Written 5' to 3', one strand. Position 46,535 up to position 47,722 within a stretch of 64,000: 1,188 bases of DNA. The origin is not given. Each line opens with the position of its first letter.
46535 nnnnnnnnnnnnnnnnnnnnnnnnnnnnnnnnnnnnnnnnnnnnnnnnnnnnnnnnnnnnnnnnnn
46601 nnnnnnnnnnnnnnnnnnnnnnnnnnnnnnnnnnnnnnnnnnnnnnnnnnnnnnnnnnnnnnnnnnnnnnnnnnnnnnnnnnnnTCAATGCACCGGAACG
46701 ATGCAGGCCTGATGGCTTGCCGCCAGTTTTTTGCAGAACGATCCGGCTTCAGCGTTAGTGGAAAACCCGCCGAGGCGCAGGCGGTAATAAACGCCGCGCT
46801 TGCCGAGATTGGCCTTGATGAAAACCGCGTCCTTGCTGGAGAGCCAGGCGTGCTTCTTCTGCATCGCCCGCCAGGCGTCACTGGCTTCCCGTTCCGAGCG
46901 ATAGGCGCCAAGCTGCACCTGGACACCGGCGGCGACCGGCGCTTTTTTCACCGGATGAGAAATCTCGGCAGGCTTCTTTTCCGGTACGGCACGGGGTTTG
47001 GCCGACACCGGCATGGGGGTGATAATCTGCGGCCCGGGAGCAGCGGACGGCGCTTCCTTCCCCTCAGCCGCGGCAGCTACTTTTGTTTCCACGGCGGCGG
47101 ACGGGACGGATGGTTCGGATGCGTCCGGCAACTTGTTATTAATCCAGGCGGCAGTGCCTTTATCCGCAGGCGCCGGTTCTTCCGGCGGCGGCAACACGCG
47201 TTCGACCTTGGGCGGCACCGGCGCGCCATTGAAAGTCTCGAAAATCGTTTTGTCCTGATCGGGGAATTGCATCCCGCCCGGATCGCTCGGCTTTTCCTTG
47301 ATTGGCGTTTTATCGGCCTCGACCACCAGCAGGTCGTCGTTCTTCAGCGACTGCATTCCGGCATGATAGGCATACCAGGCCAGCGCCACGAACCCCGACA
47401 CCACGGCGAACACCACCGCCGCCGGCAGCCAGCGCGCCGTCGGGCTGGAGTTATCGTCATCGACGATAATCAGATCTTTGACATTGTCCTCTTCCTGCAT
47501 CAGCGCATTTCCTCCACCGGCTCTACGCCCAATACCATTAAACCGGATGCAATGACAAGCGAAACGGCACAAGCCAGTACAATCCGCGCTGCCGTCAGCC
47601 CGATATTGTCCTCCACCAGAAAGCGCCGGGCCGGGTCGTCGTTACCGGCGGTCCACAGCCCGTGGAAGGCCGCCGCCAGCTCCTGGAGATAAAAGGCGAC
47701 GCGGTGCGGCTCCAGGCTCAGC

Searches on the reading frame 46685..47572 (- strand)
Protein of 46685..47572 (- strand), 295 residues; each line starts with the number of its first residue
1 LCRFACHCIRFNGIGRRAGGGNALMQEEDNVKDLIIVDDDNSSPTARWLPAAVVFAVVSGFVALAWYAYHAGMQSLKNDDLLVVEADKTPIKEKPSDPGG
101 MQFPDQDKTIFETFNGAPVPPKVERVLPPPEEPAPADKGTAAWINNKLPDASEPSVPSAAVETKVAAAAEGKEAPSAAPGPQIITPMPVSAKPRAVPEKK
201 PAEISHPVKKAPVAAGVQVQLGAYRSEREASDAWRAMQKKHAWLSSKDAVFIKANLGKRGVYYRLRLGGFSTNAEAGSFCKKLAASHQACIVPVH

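Call 56: search_protein_families(library=pfam, proteins=[window:46685-47572:-], max_evalue=0.00001)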
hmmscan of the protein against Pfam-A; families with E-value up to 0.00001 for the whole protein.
window:46685-47572:- (295 aa): 1 family
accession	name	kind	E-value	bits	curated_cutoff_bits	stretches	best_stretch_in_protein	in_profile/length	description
PF05036.18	SPOR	-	4.4e-11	43.4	21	1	219-292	7-74/76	SPOR domain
